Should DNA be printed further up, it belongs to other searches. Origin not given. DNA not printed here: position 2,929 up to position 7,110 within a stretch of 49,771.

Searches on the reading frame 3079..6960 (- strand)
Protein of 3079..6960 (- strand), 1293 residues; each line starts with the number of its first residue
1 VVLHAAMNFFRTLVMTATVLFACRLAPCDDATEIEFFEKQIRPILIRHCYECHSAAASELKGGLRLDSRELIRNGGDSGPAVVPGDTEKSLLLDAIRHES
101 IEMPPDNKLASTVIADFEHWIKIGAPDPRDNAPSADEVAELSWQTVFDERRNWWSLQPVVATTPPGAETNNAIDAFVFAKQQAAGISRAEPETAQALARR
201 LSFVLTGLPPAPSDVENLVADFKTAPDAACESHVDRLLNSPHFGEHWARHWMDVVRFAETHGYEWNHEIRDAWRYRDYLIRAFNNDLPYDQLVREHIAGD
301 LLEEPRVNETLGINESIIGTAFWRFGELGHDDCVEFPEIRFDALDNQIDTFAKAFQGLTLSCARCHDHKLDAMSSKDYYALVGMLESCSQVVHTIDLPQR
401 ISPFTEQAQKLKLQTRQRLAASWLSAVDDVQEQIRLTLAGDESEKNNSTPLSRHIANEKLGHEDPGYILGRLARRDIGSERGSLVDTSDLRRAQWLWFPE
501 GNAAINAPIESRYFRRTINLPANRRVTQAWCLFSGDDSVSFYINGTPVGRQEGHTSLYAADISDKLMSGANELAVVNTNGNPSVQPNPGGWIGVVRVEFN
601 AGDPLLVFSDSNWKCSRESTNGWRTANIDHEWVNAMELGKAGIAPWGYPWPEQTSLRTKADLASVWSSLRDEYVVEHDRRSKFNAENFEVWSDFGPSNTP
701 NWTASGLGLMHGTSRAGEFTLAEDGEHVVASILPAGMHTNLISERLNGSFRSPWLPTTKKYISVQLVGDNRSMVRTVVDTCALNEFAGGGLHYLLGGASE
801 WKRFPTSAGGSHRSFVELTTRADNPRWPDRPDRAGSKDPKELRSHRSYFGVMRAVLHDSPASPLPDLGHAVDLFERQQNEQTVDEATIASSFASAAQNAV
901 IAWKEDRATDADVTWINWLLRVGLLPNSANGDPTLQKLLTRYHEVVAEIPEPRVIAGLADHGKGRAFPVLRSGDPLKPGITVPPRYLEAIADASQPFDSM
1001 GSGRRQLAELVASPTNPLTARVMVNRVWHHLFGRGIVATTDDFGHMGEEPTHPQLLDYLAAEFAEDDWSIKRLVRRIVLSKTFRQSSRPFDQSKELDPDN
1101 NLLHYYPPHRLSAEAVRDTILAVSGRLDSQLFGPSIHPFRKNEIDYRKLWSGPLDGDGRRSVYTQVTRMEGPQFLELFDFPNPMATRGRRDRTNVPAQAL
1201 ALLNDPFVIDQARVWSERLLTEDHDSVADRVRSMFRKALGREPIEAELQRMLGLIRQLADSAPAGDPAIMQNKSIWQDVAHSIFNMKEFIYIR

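Call 42: search_protein_families(library=pfam, proteins=[window:3079-6960:-], max_evalue=0.0001)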
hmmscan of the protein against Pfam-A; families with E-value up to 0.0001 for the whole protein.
window:3079-6960:- (1293 aa): 3 families
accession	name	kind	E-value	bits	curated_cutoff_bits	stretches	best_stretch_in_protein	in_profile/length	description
PF07587.16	PSD1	-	1.4e-89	300.2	28.5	1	1003-1252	1-241/244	Protein of unknown function (DUF1553)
PF07583.16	PSCyt2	-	7.8e-69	232.2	29.8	1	173-388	2-207/209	Protein of unknown function (DUF1549)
PF07635.16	PSCyt1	-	2.4e-16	60.5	22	1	49-106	1-58/59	Planctomycete cytochrome C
